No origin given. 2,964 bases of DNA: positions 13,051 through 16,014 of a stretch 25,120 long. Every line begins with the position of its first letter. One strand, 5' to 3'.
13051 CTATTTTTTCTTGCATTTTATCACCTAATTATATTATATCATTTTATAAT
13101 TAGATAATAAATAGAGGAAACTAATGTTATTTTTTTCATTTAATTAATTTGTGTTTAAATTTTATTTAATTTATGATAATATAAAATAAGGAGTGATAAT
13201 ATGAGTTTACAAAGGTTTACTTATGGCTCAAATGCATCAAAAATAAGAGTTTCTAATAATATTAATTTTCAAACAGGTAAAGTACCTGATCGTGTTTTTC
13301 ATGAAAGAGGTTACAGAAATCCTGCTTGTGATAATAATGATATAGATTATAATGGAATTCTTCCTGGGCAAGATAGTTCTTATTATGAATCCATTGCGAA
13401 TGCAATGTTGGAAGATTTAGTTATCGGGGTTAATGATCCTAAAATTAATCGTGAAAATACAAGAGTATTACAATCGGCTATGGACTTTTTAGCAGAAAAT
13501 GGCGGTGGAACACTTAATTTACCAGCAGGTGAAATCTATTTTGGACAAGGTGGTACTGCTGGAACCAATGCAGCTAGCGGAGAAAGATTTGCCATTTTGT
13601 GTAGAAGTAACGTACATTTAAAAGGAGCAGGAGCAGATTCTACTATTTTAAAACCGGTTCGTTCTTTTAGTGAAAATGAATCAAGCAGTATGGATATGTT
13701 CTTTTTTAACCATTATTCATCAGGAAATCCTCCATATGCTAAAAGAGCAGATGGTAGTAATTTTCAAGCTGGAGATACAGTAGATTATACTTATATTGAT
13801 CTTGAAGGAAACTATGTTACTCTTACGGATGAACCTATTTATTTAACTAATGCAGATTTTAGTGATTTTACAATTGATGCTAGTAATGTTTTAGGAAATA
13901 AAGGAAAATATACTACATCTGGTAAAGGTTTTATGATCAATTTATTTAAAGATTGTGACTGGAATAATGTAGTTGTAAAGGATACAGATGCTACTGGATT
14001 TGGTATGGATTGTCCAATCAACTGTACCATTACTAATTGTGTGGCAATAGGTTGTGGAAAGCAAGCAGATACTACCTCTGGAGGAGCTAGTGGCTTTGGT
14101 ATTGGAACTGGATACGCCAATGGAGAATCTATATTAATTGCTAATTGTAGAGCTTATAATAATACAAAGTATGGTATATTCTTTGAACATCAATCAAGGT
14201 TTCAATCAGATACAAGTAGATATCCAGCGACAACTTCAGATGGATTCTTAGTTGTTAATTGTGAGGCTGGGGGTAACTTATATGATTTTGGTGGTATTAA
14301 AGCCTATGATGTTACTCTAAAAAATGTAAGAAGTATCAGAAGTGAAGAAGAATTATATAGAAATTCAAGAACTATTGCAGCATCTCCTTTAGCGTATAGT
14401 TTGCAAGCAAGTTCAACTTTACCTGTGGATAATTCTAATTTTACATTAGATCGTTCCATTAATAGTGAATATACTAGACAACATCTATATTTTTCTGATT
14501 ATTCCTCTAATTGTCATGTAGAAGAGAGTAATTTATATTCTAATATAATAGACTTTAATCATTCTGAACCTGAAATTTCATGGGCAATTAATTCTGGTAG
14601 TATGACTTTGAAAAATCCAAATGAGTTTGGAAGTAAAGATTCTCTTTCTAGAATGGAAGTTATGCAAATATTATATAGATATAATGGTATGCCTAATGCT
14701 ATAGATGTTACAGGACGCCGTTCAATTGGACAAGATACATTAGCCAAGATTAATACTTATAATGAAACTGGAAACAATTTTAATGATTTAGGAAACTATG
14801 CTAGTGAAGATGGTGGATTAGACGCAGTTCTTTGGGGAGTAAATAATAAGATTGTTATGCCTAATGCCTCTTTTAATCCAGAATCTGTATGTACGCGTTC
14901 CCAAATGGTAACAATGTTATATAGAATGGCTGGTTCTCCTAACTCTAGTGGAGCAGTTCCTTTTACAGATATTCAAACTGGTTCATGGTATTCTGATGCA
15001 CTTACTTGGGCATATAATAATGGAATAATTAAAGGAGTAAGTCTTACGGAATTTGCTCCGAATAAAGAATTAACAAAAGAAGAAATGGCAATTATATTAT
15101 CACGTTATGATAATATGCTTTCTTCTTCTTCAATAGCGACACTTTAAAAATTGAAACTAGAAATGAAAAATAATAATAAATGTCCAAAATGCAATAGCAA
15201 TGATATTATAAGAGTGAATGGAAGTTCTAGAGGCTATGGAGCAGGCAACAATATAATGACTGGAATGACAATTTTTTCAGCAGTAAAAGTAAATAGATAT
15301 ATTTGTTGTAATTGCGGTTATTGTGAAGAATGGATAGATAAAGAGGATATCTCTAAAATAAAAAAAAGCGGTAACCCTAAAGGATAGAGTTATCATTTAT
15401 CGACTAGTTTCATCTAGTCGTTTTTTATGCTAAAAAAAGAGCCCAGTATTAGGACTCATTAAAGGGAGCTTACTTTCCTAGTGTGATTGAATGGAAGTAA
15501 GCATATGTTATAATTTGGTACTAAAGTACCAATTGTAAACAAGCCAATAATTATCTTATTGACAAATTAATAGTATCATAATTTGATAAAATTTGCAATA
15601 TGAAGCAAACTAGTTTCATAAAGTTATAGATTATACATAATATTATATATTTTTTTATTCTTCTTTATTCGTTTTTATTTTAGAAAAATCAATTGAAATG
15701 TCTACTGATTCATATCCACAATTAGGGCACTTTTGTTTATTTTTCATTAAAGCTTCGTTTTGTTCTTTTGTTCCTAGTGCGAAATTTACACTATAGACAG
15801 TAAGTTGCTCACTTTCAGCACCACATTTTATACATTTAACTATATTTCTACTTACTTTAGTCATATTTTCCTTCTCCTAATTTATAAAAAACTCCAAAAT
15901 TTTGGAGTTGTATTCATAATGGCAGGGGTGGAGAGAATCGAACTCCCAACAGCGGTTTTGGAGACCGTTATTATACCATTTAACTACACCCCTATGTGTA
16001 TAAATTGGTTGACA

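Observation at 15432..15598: Candidate standalone sRNA with an exposed anti-SD-like UCCCUUU seed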

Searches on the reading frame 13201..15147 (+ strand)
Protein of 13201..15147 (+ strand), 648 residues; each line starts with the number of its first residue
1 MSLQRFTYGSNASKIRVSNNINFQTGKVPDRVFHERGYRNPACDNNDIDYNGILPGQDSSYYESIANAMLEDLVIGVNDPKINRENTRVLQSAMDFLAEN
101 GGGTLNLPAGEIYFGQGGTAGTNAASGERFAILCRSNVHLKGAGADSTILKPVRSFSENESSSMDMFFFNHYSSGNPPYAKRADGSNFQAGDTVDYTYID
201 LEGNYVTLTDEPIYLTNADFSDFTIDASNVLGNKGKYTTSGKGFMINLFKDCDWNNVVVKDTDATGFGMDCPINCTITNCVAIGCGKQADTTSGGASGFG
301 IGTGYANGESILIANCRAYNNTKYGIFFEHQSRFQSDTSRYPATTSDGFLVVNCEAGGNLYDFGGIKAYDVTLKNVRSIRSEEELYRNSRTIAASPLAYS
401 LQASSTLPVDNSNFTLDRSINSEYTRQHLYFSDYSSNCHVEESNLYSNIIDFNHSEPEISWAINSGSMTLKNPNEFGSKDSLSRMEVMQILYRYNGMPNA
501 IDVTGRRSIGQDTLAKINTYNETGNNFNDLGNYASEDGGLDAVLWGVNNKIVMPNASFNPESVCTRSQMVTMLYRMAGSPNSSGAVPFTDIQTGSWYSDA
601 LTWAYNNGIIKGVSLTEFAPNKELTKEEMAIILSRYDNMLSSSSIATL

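Call 36: search_protein_families(library=pfam, proteins=[window:13201-15147:+], max_evalue=0.01)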
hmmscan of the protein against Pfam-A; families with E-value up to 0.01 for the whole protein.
window:13201-15147:+ (648 aa): 2 families
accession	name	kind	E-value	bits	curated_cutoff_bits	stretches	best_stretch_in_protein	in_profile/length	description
PF00395.25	SLH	-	2.5e-14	53.4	20.8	1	587-630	1-44/44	S-layer homology domain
PF13229.12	Beta_helix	-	0.00042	20.4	25.9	1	220-355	10-124/158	Right handed beta helix region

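Call 59: find_homologous_proteins(query=window:13201-15144:+, max_evalue=1e-60)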
Query window:13201-15144:+ (648 aa): 232 proteins with E <= 1e-60 among 8000 candidates; the best 120 are listed.
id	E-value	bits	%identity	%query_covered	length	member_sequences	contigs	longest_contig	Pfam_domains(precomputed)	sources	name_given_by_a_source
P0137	0.0e+0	1477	100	100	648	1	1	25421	PF00395.26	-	-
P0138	0.0e+0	1220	81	100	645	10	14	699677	PF00395.26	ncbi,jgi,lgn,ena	-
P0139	0.0e+0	1208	82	99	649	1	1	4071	PF00395.26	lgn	-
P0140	2.7e-241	821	63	92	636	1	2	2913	PF00395.26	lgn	-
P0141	5.0e-238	810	62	92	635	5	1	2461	PF00395.26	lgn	-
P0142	3.1e-134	467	45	86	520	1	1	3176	PF00395.26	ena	-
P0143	1.6e-132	461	43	86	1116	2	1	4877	PF07523.19,PF00395.26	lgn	-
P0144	5.4e-128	446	42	89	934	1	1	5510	PF07523.19,PF00395.26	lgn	-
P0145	5.8e-126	440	44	86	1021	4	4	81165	PF09479.17,PF18998.7,PF00395.26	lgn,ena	-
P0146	1.3e-123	432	43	88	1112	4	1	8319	PF09479.17,PF07523.19,PF18998.7,PF00395.26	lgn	-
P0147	5.3e-122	426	44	88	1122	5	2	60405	PF09479.17,PF07523.19,PF18998.7,PF00395.26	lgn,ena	-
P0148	5.6e-122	426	43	88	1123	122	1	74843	PF09479.17,PF07523.19,PF00395.26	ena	-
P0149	5.9e-122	426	44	88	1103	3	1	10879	PF09479.17,PF07523.19,PF18998.7,PF00395.26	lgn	-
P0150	1.2e-121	425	44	88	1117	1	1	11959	PF09479.17,PF07523.19,PF18998.7,PF00395.26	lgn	-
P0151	1.2e-121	425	44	88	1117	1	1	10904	PF09479.17,PF07523.19,PF18998.7,PF00395.26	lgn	-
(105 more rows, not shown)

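Call 60: find_encoding_contigs(protein=P0138, flank=9000, max_places=10)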
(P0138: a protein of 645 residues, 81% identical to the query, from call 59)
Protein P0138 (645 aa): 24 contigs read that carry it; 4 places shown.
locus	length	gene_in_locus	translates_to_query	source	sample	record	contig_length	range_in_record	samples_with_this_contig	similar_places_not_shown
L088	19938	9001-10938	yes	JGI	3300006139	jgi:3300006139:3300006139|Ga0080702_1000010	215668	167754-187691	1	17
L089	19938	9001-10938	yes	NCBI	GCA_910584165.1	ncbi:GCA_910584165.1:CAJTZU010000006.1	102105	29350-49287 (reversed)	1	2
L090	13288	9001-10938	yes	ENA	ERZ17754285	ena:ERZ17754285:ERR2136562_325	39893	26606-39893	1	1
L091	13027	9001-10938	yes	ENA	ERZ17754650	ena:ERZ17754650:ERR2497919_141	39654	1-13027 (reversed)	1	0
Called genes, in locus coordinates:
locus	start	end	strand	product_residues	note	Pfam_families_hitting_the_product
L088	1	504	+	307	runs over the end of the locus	PF05496:RuvB_N (weak), PF20720:nSTAND3 (weak), PF00004:AAA (weak), PF07726:AAA_3, PF07728:AAA_5, PF17863:AAA_lid_2 (weak)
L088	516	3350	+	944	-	-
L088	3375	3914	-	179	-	PF00293:NUDIX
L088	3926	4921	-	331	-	PF00224:PK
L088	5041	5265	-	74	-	-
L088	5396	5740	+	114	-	PF12844:HTH_19, PF13560:HTH_31 (weak), PF01381:HTH_3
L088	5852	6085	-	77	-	-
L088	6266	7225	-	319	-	PF00291:PALP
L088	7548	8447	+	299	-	-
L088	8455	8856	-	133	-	PF03479:PCC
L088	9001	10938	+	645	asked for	PF00395:SLH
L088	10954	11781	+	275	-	-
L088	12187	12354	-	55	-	-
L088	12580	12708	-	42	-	-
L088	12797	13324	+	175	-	-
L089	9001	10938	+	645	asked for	PF00395:SLH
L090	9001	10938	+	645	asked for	PF00395:SLH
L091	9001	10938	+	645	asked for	PF00395:SLH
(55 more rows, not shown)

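Call 61: find_encoding_contigs(protein=P0139, flank=4000, max_places=5)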
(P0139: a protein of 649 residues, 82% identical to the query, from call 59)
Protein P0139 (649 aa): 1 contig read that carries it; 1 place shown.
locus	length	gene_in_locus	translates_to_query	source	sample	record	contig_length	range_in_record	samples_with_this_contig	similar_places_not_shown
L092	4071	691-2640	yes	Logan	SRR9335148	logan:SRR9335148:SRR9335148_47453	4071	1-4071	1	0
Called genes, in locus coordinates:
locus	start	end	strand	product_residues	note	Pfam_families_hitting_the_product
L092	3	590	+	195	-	?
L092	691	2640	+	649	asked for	PF00395:SLH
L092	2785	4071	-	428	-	?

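Call 62: find_encoding_contigs(protein=P0140, flank=4000, max_places=5)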
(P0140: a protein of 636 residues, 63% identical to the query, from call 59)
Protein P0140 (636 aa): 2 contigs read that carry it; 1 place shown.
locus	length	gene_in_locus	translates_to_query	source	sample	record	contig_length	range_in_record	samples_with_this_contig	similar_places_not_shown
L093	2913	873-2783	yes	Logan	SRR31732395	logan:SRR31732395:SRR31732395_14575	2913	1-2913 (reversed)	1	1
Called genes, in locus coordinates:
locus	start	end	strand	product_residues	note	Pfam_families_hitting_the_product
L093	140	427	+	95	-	-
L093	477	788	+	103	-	-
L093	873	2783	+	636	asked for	PF00395:SLH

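Call 65: search_protein_families(library=padloc, proteins=[window:13201-15147:+], max_evalue=0.01)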
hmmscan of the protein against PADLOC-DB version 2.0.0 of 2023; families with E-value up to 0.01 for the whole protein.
window:13201-15147:+ (648 aa): 0 families

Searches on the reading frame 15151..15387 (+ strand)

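Call 36: search_protein_families(library=pfam, proteins=[window:15151-15387:+], max_evalue=0.01)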
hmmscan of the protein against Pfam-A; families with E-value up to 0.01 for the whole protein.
window:15151-15387:+ (78 aa): 0 families

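Call 65: search_protein_families(library=padloc, proteins=[window:15151-15387:+], max_evalue=0.01)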
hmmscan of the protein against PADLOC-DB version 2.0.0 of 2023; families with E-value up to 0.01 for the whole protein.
window:15151-15387:+ (78 aa): 0 families

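Call 66: search_protein_families(library=phrogs, proteins=[window:15151-15387:+], max_evalue=0.01)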
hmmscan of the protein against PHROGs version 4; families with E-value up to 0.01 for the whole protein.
window:15151-15387:+ (78 aa): 1 family
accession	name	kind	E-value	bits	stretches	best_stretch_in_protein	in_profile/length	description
phrog_28897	-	unknown function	0.002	19.3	0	9-35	9-33/68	-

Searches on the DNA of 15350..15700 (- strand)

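Call 4: search_rna_families(source=window, start=15350, end=15700, threshold=evalue, max_evalue=10, show_alignments=3)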
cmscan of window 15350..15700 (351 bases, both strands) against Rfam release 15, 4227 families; matches with E-value up to 10: 3.
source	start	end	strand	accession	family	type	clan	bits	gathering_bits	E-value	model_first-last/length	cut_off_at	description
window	15357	15460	-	RF02064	STnc370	Gene; sRNA;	-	23.1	54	0.84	1-71/71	no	Enterobacterial sRNA STnc370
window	15503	15542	-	RF03905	MIR6149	Gene; miRNA;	-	16.5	100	2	1-99/99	no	MIR6149 microRNA precursor family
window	15469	15516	-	RF01089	PK-repBA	Cis-reg;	-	15.6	45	0.5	1-124/124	no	Pseudoknot of the regulatory region of the repBA gene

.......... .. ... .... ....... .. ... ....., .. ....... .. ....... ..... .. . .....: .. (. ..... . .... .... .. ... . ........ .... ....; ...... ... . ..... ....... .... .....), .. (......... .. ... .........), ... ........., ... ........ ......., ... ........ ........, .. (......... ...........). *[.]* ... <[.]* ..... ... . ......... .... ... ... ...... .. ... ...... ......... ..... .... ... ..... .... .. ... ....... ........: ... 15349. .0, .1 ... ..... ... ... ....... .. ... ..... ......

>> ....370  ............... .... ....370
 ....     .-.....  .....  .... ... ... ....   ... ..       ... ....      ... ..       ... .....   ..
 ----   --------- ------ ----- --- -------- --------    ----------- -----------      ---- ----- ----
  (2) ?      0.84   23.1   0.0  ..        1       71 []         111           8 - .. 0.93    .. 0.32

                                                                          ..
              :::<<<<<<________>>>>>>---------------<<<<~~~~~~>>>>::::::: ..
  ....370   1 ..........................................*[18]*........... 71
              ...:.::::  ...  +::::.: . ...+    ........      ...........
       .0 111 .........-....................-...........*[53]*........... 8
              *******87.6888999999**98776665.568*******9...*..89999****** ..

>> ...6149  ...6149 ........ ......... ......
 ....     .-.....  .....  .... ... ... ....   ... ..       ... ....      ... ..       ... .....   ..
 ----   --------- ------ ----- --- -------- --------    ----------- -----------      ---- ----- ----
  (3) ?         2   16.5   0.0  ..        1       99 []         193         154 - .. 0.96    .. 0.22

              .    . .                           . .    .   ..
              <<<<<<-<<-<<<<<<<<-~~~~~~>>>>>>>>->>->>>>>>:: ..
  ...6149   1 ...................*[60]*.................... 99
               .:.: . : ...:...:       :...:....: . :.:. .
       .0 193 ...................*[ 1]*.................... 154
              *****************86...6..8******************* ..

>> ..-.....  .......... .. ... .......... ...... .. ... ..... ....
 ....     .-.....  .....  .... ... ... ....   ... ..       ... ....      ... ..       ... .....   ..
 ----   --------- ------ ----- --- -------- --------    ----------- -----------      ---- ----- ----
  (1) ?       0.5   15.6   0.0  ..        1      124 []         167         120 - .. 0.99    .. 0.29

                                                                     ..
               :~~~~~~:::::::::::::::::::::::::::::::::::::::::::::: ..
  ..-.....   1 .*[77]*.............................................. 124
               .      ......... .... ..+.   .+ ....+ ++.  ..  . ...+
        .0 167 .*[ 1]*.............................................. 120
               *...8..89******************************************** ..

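Call 79: search_dna_similar(query=window:15425-15605:-, collection=phages, mode=distant, max_evalue=0.01)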
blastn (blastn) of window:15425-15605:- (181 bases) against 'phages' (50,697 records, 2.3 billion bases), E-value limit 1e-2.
No match.

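Call 80: search_dna_similar(query=window:15425-15605:-, collection=plasmids, mode=distant, max_evalue=0.01)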
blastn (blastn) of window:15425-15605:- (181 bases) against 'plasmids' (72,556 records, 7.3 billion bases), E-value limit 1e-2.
No match.

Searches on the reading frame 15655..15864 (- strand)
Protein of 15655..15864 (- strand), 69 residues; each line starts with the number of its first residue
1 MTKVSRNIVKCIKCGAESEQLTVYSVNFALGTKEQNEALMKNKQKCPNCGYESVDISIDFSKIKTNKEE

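Call 36: search_protein_families(library=pfam, proteins=[window:15655-15864:-], max_evalue=0.01)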
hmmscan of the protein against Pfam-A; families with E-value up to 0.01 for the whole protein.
window:15655-15864:- (69 aa): 7 families
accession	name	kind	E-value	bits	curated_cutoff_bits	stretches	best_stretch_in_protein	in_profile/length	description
PF25208.1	DUF7838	-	7.3e-05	23.1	28.5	1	10-59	8-49/55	Domain of unknown function (DUF7838)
PF13240.11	Zn_Ribbon_1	-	0.00074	19.7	25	0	45-52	15-22/23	zinc-ribbon domain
PF24460.1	DUF7575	-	0.00083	19.1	28.5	0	43-60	3-19/28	Domain of unknown function (DUF7575)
PF21344.3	Zn_ribbon_LysW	-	0.001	19.1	27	0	7-19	20-32/46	Alpha-aminoadipate carrier protein LysW-like, globular domain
PF13248.11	Zn_ribbon_3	-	0.0047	16.8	27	0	44-51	3-10/26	zinc-ribbon domain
PF14952.11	zf-tcix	-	0.0061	16.5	31.2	0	4-17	6-19/42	Putative treble-clef, zinc-finger, Zn-binding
PF01599.25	Ribosomal_S27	-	0.0087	16.4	22.3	0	36-51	10-25/44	Ribosomal protein S27a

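Call 65: search_protein_families(library=padloc, proteins=[window:15655-15864:-], max_evalue=0.01)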
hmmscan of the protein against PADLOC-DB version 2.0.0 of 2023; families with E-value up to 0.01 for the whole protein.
window:15655-15864:- (69 aa): 0 families

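Call 66: search_protein_families(library=phrogs, proteins=[window:15655-15864:-], max_evalue=0.01)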
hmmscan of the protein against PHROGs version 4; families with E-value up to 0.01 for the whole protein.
window:15655-15864:- (69 aa): 7 families
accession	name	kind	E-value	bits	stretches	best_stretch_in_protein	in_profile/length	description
phrog_1474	-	unknown function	0.00015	22.9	0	34-56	50-72/99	unknown function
phrog_8506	-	unknown function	0.002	19.1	0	10-24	5-19/71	-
phrog_9414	-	unknown function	0.0065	17.5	0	39-52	22-35/71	-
phrog_20277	-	unknown function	0.0067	17.7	0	9-61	3-52/70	-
phrog_5602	-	unknown function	0.008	16.8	0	4-26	14-36/60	-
phrog_7042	-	unknown function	0.0091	17.2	0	44-55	25-36/62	-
phrog_3221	-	unknown function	0.0091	16.9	0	38-54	8-24/57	-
